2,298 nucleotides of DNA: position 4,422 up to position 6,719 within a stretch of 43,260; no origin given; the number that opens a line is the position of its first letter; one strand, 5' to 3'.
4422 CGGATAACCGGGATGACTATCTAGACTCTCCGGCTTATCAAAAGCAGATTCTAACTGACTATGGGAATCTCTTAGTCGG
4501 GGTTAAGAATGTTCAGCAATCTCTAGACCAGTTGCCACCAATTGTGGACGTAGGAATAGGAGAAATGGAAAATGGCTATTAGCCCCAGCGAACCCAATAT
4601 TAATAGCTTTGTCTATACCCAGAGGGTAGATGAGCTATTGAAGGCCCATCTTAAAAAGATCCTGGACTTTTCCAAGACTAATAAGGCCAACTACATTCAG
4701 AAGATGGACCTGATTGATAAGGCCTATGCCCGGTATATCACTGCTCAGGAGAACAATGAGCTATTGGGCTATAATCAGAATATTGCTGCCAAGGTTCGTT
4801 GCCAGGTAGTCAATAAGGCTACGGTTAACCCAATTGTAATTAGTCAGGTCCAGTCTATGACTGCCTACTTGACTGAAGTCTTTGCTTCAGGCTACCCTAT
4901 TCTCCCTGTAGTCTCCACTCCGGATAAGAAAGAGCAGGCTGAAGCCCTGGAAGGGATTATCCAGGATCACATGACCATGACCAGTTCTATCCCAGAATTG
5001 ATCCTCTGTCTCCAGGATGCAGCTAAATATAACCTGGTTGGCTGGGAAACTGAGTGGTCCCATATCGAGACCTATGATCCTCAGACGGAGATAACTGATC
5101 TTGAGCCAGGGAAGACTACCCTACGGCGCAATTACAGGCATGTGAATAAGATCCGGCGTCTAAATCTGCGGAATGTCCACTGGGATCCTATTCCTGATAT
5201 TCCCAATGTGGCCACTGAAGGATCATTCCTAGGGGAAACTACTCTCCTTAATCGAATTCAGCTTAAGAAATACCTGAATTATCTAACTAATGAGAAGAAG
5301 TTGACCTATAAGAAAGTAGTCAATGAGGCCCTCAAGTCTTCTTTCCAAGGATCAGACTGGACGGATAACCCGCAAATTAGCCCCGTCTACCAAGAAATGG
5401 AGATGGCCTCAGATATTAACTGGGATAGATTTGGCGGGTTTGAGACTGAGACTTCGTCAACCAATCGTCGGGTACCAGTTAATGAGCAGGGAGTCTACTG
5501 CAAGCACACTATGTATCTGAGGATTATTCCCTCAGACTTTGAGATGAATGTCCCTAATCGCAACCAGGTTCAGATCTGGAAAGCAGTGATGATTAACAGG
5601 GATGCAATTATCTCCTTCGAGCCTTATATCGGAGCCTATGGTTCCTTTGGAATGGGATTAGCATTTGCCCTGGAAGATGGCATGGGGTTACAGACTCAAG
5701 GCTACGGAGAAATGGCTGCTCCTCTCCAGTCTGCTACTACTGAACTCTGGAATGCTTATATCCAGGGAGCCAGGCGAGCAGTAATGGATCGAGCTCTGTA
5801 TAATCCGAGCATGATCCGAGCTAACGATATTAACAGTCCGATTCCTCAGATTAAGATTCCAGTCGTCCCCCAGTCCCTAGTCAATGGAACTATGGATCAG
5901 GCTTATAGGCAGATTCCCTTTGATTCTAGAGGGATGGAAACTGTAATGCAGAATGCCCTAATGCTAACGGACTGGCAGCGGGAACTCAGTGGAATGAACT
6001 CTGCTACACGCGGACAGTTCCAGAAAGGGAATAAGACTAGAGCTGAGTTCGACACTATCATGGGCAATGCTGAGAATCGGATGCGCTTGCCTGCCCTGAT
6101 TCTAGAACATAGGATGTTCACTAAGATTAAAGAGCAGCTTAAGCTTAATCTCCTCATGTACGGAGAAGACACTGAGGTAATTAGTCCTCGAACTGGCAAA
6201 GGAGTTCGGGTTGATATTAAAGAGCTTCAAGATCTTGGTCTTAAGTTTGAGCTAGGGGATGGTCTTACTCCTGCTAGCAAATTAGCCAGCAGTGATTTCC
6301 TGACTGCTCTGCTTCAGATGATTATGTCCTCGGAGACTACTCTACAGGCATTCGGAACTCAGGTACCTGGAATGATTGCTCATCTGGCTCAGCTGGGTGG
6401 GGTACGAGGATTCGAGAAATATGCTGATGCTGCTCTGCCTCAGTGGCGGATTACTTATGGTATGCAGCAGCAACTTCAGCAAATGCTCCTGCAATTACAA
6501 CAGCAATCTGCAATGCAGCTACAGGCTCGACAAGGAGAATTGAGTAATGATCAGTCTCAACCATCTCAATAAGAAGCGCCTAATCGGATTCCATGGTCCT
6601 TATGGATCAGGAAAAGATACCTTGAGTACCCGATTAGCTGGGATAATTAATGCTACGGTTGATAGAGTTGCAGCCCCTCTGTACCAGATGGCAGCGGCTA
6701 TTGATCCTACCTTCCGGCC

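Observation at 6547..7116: T4-Dnk-like dNMP kinase embedded in the head-morphogenesis module, overlapping the portal gene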

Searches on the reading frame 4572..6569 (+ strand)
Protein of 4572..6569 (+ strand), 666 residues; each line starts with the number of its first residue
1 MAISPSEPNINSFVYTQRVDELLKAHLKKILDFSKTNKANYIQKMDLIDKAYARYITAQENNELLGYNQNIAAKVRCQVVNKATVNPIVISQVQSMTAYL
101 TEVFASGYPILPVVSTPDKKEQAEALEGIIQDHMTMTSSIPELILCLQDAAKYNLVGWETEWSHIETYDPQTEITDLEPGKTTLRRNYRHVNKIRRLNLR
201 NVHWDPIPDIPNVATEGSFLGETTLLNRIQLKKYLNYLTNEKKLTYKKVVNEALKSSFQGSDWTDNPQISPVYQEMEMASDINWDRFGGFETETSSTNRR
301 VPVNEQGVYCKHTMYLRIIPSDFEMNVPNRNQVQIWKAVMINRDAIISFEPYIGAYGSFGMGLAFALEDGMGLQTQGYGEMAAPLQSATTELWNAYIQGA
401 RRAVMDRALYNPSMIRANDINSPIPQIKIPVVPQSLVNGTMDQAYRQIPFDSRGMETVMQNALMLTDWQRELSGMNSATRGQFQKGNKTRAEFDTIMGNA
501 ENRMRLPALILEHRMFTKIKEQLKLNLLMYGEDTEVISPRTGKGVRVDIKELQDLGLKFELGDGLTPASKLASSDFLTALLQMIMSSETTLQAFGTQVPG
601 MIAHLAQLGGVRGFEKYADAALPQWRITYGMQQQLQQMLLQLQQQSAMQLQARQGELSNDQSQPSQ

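Call 3: search_protein_families(library=pfam, proteins=[window:4572-6569:+], max_evalue=1)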
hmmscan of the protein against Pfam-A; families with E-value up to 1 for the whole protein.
window:4572-6569:+ (666 aa): 0 families

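Call 4: search_protein_families(library=phrogs, proteins=[window:4572-6569:+], max_evalue=0.01)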
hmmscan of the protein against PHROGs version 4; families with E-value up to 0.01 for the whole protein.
window:4572-6569:+ (666 aa): 1 family
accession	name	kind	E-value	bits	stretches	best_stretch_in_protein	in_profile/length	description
phrog_15554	-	head and packaging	0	1616.8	1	1-666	1-666/666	portal protein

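Call 43: find_related_loci(query=A3, collection=metagenome_contigs, flank=6000)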
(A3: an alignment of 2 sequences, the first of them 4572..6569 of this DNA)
Query A3 (666 aa) in metagenome_contigs; peptide patterns used: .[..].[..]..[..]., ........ (x = any residue, [..] = any of these).
600 stretches matched a pattern (row limit reached: there are more); 2 encode a relative of the query (tblastn E <= 1e-3); 2 distinct loci.
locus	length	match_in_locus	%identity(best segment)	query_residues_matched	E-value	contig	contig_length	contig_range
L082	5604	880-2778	50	6-642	0e+0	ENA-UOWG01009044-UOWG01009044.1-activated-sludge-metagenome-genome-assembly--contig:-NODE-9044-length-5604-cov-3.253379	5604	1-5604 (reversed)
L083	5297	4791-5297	55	44-211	2e-57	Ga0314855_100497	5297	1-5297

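Call 44: find_related_loci(query=A3, collection=viral_contigs, flank=6000)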
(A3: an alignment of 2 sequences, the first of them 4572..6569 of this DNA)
Query A3 (666 aa) in viral_contigs; peptide patterns used: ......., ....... (x = any residue, [..] = any of these).
111 stretches matched a pattern; 4 encode a relative of the query (tblastn E <= 1e-3); 4 distinct loci.
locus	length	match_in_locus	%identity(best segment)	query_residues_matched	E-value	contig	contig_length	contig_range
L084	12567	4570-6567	100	1-666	0e+0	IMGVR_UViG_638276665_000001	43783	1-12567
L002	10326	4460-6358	50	6-642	0e+0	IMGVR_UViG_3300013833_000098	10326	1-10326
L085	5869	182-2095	50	6-647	0e+0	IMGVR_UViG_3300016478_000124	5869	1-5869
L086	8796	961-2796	47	2-624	0e+0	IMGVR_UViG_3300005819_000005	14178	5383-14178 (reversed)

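Call 104: search_dna_similar(query=window:4572-6569:+, collection=phages, mode=protein, max_rows=40, rows=spread, max_evalue=1e-10)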
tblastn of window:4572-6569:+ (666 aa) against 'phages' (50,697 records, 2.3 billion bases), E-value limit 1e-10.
Records with a match: 18; places in all: 18; records where one place covers at least 80% of the query: 17.
Best place of each record, by identity: >=99% 14; 95-99% 1; <60% 3.
By first word of the organism name: Pseudomonas 15; Polaromonas 1; EBPR 1; Aeromonas 1.
By host as written in the record: Pseudomonas aeruginosa 11; - 3; Psuedomonas aeruginosa 1; Pseudomonas sp. 1; Polaromonas sp. 1; Aeromonas dhakensis 1.
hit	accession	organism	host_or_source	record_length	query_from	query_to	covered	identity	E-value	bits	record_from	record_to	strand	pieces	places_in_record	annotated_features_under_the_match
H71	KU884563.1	Pseudomonas phage PaMx41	Pseudomonas aeruginosa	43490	1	666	100%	99.7%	0e+0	1296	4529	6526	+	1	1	putative portal protein | putative nucleotide triphosphate hydrolase | putative large terminase | ribosome_binding_site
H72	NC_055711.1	Pseudomonas phage PaMx41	Pseudomonas aeruginosa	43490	1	666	100%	99.7%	0e+0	1296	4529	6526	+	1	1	portal protein | putative nucleotide triphosphate hydrolase | putative large terminase | ribosome_binding_site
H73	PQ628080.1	Pseudomonas phage Neko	Pseudomonas aeruginosa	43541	1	666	100%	99.7%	0e+0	1295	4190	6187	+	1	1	portal protein | putative nucleotide triphosphate hydrolase | terminase large subunit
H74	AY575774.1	Pseudomonas phage PaP2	-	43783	1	666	100%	99.7%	0e+0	1295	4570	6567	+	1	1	orf8: p08 | orf9: p09 | orf7: p07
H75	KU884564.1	Pseudomonas phage PaMx43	Pseudomonas aeruginosa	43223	1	666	100%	99.7%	0e+0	1295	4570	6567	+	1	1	putative portal protein | putative nucleotide triphosphate hydrolase | putative large terminase | ribosome_binding_site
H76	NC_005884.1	Pseudomonas phage PaP2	Pseudomonas aeruginosa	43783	1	666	100%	99.7%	0e+0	1295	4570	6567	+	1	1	portal protein | hypothetical protein | putative head assembly cofactor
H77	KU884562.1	Pseudomonas phage PaMx35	Pseudomonas aeruginosa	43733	1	666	100%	99.6%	0e+0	1294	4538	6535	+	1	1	putative portal protein | putative nucleotide triphosphate hydrolase | putative large terminase | ribosome_binding_site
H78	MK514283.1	Pseudomonas phage vB_PaeP_TF17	Psuedomonas aeruginosa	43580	1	666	100%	99.6%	0e+0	1294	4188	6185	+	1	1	putative portal protein | putative nucleotide triphosphate hydrolase | putative large terminase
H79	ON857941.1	Pseudomonas phage vB_PaeP_FBPa48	Pseudomonas sp.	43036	1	666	100%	99.4%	0e+0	1294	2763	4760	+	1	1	hypothetical protein (x2) | terminase large subunit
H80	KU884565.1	Pseudomonas phage PaMx46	Pseudomonas aeruginosa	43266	1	666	100%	99.4%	0e+0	1293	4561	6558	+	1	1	putative portal protein | putative nucleotide triphosphate hydrolase | putative large terminase | ribosome_binding_site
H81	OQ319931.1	Pseudomonas phage 20Aug470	Pseudomonas aeruginosa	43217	1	666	100%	99.4%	0e+0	1293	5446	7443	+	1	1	portal protein | hypothetical protein | terminase large subunit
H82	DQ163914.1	Pseudomonas phage 119X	-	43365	1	666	100%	99.4%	0e+0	1290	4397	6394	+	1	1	record has no annotation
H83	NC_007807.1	Pseudomonas phage 119X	Pseudomonas aeruginosa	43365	1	666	100%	99.4%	0e+0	1290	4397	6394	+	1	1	119X_gp08: portal protein | 119X_gp09: hypothetical protein | 119X_gp07: hypothetical protein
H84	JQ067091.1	Pseudomonas phage PaMx32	Pseudomonas aeruginosa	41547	1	666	100%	99.1%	0e+0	1303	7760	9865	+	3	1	record has no annotation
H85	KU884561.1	Pseudomonas phage PaMx33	Pseudomonas aeruginosa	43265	1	666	100%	98.5%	0e+0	1280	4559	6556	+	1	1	putative portal protein | putative nucleotide triphosphate hydrolase | putative large terminase | ribosome_binding_site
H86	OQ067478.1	Polaromonas phage Tiera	Polaromonas sp.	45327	27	624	90%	38.3%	3e-115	386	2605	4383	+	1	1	putative portal protein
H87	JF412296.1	EBPR podovirus 3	-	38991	16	621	91%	37.6%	4e-115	385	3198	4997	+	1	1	gp5: hypothetical protein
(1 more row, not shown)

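Call 105: get_annotated_region(hit=H86, flank=4000)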
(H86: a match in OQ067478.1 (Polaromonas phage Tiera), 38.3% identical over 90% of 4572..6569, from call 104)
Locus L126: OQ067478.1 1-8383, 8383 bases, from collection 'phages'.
description: Polaromonas phage Tiera, complete genome.
organism: Polaromonas phage Tiera (NCBI taxid 3017787)
taxonomy: Viruses; Duplodnaviria; Heunggongvirae; Uroviricota; Caudoviricetes
host: Polaromonas sp.; source: freshwater; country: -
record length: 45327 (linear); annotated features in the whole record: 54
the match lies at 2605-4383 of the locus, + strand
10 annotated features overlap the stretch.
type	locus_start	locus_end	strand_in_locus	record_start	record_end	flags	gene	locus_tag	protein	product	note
CDS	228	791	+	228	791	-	-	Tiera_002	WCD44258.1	putative small terminase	-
CDS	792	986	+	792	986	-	-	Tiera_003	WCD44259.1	hypothetical protein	-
CDS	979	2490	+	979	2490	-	-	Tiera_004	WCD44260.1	putative large terminase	-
CDS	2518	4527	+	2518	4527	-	-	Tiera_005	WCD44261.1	putative portal protein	-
CDS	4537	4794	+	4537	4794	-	-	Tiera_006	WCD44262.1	hypothetical protein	-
CDS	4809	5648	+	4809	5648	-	-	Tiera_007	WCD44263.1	putative structural protein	-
CDS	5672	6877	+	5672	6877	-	-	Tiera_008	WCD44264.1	putative major capsid protein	-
CDS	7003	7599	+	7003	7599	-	-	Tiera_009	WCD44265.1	hypothetical protein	-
CDS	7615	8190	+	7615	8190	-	-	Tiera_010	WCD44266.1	hypothetical protein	-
CDS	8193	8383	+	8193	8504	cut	-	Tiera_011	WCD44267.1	hypothetical protein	-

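Call 106: get_annotated_region(hit=H87, flank=4000)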
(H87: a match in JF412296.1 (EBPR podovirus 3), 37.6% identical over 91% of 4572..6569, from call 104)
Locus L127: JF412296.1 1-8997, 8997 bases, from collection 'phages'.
description: EBPR podovirus 3, partial sequence.
organism: EBPR podovirus 3 (NCBI taxid 1048517)
taxonomy: Viruses; Duplodnaviria; Heunggongvirae; Uroviricota; Caudoviricetes
host: -; source: -; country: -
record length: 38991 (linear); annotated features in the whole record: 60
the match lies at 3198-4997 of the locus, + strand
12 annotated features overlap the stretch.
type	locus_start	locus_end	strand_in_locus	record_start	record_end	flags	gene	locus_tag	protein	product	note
CDS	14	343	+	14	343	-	gp1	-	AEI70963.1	hypothetical protein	EPV3_1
CDS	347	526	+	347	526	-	gp2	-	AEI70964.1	hypothetical protein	EPV3_2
CDS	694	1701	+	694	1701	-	gp3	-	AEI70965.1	hypothetical protein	EPV3_3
CDS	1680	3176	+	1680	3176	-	gp4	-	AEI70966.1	hypothetical protein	EPV3_4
CDS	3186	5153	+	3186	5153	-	gp5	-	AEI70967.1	hypothetical protein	EPV3_5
CDS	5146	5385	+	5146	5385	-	gp6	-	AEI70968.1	hypothetical protein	EPV3_6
CDS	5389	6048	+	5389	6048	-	gp7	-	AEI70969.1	hypothetical protein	EPV3_7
CDS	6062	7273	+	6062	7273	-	gp8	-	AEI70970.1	hypothetical protein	EPV3_8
CDS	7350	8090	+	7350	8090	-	gp9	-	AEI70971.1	hypothetical protein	EPV3_9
CDS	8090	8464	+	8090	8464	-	gp10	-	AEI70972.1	hypothetical protein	EPV3_10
CDS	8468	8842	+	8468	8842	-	gp11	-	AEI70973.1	hypothetical protein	EPV3_11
CDS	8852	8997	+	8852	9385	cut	gp12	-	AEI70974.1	hypothetical protein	EPV3_12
